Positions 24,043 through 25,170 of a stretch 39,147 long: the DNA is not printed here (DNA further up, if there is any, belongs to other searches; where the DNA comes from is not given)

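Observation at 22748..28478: Operon coupling a split HdrA/MvhD unit directly to NfnAB, with no HdrBC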

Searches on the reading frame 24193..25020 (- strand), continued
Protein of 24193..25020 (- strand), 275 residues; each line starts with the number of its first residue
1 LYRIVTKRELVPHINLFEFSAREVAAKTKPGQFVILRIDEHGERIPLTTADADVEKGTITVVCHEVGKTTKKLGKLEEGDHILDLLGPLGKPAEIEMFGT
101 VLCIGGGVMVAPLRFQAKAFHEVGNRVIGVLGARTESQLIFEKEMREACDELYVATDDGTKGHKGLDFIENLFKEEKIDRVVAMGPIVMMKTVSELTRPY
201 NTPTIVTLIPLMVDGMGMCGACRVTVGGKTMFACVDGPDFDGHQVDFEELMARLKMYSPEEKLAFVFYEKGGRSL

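Call 67: list_cluster_members(proteins=[P0121, P0001])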
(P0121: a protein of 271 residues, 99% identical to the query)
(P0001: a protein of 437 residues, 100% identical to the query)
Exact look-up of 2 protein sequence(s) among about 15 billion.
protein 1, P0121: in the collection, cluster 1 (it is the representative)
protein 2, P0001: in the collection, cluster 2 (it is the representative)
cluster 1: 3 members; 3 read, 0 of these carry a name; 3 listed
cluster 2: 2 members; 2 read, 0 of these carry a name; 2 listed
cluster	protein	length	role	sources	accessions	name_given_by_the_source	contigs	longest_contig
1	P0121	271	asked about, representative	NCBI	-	-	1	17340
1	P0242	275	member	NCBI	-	-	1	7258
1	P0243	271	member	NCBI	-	-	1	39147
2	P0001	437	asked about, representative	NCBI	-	-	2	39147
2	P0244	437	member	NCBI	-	-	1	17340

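Call 72: search_protein_representatives(protein=window:24193-25020:-)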
Query: 275 residues. Proteins with E-value up to 0.001 (for the whole library): 9789; up to 1e-10: 5357; up to 1e-30: 519. The best 150 are listed.
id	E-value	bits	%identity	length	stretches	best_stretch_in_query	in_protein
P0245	3.4e-96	338.2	54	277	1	1-271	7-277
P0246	1.6e-89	316.3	55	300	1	2-273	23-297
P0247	6.2e-87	307.9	54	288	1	1-266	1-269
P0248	3.9e-86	305.2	55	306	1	3-269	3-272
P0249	2.8e-84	299.2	54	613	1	4-264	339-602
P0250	1.3e-79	283.9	50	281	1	1-268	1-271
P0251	1.3e-78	280.6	52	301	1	8-270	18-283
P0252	1.8e-78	280.1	53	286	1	3-263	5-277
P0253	6.9e-78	278.2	51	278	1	2-262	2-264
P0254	7.2e-78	278.1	51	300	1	1-263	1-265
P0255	2.2e-77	276.5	51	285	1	1-270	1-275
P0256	5.7e-77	275.2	54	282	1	16-262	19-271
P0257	1.4e-76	273.9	51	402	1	3-258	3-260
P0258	2.3e-75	270.0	50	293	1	1-263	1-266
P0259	7.4e-73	261.7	48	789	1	1-270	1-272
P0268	1.7e-69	250.7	48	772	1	2-266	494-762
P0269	1.7e-69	250.7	48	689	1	4-265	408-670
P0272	4.7e-69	249.2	48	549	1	2-266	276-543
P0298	2.3e-62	227.3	45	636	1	2-261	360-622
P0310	3.6e-59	216.8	44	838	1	3-258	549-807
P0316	1.4e-58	214.9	45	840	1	2-261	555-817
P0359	3.6e-53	197.2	46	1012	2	20-178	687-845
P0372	1.6e-50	188.5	42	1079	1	2-265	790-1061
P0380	9.7e-50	185.9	42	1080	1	2-260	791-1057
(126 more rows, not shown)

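Call 73: search_protein_families(library=pfam, proteins=[P0249, P0268, P0269, P0272, P0298, P0310, P0316, P0372, P0380, P0359], max_evalue=0.000001)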
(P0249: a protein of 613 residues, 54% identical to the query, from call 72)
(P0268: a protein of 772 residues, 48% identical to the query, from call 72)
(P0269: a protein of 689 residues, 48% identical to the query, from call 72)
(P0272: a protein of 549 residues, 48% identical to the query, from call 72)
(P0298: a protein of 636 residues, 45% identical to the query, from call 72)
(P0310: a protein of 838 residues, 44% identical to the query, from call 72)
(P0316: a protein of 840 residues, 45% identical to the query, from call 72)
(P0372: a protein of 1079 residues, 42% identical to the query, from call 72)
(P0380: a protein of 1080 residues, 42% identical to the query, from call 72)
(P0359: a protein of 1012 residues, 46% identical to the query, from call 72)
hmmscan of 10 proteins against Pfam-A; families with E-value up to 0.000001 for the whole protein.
P0249 (613 aa): 6 families
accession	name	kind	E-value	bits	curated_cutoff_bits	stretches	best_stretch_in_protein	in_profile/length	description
PF07992.20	Pyr_redox_2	-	1.9e-33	116.6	26.1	1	7-288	2-277/291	Pyridine nucleotide-disulphide oxidoreductase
PF13738.12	Pyr_redox_3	-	5.3e-19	69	30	1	9-285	1-305/305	Pyridine nucleotide-disulphide oxidoreductase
PF10418.14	DHODB_Fe-S_bind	-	1e-10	41.6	23.9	1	549-583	3-40/41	Iron-sulfur cluster binding domain of dihydroorotate dehydrogenase B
PF00890.30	FAD_binding_2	-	1.3e-08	34.9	20.4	1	7-45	1-42/414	FAD binding domain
PF01266.30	DAO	-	3.3e-08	33.9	27.9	0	7-41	1-35/353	FAD dependent oxidoreductase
PF03486.20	HI0933_like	-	1.6e-07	31.5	50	0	7-38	2-33/244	HI0933-like protein Rossmann domain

P0268 (772 aa): 4 families
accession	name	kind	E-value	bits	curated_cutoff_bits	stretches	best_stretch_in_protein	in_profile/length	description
PF07992.20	Pyr_redox_2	-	2.6e-36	126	26.1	1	161-465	2-291/291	Pyridine nucleotide-disulphide oxidoreductase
PF14691.11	Fer4_20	-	7.9e-34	116.3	25.8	1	44-144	6-107/113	Dihydroprymidine dehydrogenase domain II, 4Fe-4S cluster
PF10418.14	DHODB_Fe-S_bind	-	2.4e-12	46.8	23.9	1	705-742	1-41/41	Iron-sulfur cluster binding domain of dihydroorotate dehydrogenase B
PF00070.33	Pyr_redox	-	3e-10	40.9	22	0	301-370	1-74/82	Pyridine nucleotide-disulphide oxidoreductase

P0269 (689 aa): 6 families
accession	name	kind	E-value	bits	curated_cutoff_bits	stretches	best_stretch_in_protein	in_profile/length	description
PF07992.20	Pyr_redox_2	-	3e-44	152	26.1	1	72-371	2-291/291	Pyridine nucleotide-disulphide oxidoreductase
PF13738.12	Pyr_redox_3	-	3.3e-11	43.4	30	1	207-296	162-252/305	Pyridine nucleotide-disulphide oxidoreductase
PF10418.14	DHODB_Fe-S_bind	-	3.7e-11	43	23.9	1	614-651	1-41/41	Iron-sulfur cluster binding domain of dihydroorotate dehydrogenase B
PF00070.33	Pyr_redox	-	4.3e-11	43.6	22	0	211-283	1-78/82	Pyridine nucleotide-disulphide oxidoreductase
PF01262.27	AlaDh_PNT_C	-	3.2e-08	33.7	23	0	210-245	29-63/214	Alanine dehydrogenase/PNT, C-terminal domain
PF13450.12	NAD_binding_8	-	1.4e-07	32.1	21.9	1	75-107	1-33/68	NAD(P)-binding Rossmann-like domain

P0272 (549 aa): 1 family
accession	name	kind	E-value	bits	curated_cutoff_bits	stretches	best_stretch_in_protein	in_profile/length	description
PF10418.14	DHODB_Fe-S_bind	-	3.4e-11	43.1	23.9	1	486-523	1-41/41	Iron-sulfur cluster binding domain of dihydroorotate dehydrogenase B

P0298 (636 aa): 4 families
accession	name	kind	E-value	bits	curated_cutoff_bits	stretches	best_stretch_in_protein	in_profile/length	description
PF13510.11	Fer2_4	-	4.5e-21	75.1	22.8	1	1-76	3-81/82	2Fe-2S iron-sulfur cluster binding domain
PF10418.14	DHODB_Fe-S_bind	-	1e-12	48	23.9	1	570-607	1-41/41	Iron-sulfur cluster binding domain of dihydroorotate dehydrogenase B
PF22117.2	Fer4_Nqo3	-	1.9e-11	44.4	27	1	162-229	2-66/67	NADH-quinone oxidoreductase subunit 3, ferredoxin-like domain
PF10588.14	NADH-G_4Fe-4S_3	-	1.1e-08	34.9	27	0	122-145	15-38/40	NADH-ubiquinone oxidoreductase-G iron-sulfur binding region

P0310 (838 aa): 5 families
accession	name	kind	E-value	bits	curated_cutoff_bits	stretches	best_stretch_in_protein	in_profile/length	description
PF13510.11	Fer2_4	-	1.7e-25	89.3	22.8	1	3-78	3-81/82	2Fe-2S iron-sulfur cluster binding domain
PF10418.14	DHODB_Fe-S_bind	-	1.9e-13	50.3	23.9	1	758-795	1-41/41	Iron-sulfur cluster binding domain of dihydroorotate dehydrogenase B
PF00384.28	Molybdopterin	-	2.4e-11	43.7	24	1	406-473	284-352/353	Molybdopterin oxidoreductase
PF22117.2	Fer4_Nqo3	-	5.7e-08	33.3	27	1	165-232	2-66/67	NADH-quinone oxidoreductase subunit 3, ferredoxin-like domain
PF00111.32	Fer2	-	4.3e-07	30.2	21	1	7-66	2-74/77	2Fe-2S iron-sulfur cluster binding domain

P0316 (840 aa): 6 families
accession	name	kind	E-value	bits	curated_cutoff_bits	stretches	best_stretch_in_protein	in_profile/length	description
PF13510.11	Fer2_4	-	8e-23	80.7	22.8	1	3-78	3-81/82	2Fe-2S iron-sulfur cluster binding domain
PF00384.28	Molybdopterin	-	1.2e-13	51.3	24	1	377-474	246-353/353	Molybdopterin oxidoreductase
PF22117.2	Fer4_Nqo3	-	5.1e-10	39.8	27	1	164-231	2-66/67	NADH-quinone oxidoreductase subunit 3, ferredoxin-like domain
PF10418.14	DHODB_Fe-S_bind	-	3.1e-09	36.8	23.9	1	766-801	2-40/41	Iron-sulfur cluster binding domain of dihydroorotate dehydrogenase B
PF00111.32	Fer2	-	4.5e-08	33.4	21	1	7-56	2-49/77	2Fe-2S iron-sulfur cluster binding domain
PF12838.12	Fer4_7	-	2.4e-07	31.5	27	1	173-230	2-52/52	4Fe-4S dicluster domain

P0372 (1079 aa): 7 families
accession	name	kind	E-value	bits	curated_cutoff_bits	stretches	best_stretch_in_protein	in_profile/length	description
PF00384.28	Molybdopterin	-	1.3e-27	97.2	24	1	303-677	1-350/353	Molybdopterin oxidoreductase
PF13510.11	Fer2_4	-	6.4e-17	61.8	22.8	1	7-80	5-81/82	2Fe-2S iron-sulfur cluster binding domain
PF10418.14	DHODB_Fe-S_bind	-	8.4e-12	45.1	23.9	1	1001-1041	1-40/41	Iron-sulfur cluster binding domain of dihydroorotate dehydrogenase B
PF22117.2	Fer4_Nqo3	-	2e-11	44.3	27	1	167-234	3-67/67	NADH-quinone oxidoreductase subunit 3, ferredoxin-like domain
PF10588.14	NADH-G_4Fe-4S_3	-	1.1e-08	34.8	27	1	87-112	1-26/40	NADH-ubiquinone oxidoreductase-G iron-sulfur binding region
PF12838.12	Fer4_7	-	3.4e-08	34.3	27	1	175-232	2-52/52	4Fe-4S dicluster domain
PF00037.32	Fer4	-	7.5e-07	29.2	21.1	1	215-234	5-24/24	4Fe-4S binding domain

P0380 (1080 aa): 8 families
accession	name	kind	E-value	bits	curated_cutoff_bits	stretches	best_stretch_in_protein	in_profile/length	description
PF00384.28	Molybdopterin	-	4.4e-33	115.2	24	1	306-684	1-352/353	Molybdopterin oxidoreductase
PF13510.11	Fer2_4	-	9.1e-18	64.5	22.8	1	11-82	6-80/82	2Fe-2S iron-sulfur cluster binding domain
PF10588.14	NADH-G_4Fe-4S_3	-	4.4e-13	49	27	1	90-115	1-26/40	NADH-ubiquinone oxidoreductase-G iron-sulfur binding region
PF10418.14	DHODB_Fe-S_bind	-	4.6e-12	45.9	23.9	1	1003-1042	2-40/41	Iron-sulfur cluster binding domain of dihydroorotate dehydrogenase B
PF22117.2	Fer4_Nqo3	-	5.5e-11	42.9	27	1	169-236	2-66/67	NADH-quinone oxidoreductase subunit 3, ferredoxin-like domain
PF04879.21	Molybdop_Fe4S4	-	5.5e-09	36.3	22.7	1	250-302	3-55/55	Molybdopterin oxidoreductase Fe4S4 domain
PF12838.12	Fer4_7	-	1.5e-07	32.2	27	1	178-235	2-52/52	4Fe-4S dicluster domain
PF00111.32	Fer2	-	6.2e-07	29.7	21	1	14-72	4-75/77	2Fe-2S iron-sulfur cluster binding domain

P0359 (1012 aa): 1 family
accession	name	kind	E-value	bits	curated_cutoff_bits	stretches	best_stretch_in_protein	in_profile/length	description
PF10418.14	DHODB_Fe-S_bind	-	3.4e-11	43.1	23.9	1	942-984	1-40/41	Iron-sulfur cluster binding domain of dihydroorotate dehydrogenase B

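Call 75: find_encoding_contigs(protein=P0245, flank=8000, max_places=3)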
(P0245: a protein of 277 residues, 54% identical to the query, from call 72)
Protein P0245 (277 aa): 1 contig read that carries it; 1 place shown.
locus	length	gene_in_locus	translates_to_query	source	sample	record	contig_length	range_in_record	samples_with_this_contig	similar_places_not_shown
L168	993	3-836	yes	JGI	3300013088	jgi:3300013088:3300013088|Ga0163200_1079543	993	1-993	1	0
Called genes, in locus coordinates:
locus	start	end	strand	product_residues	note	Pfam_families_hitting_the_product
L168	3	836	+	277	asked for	PF10418:DHODB_Fe-S_bind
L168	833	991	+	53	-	?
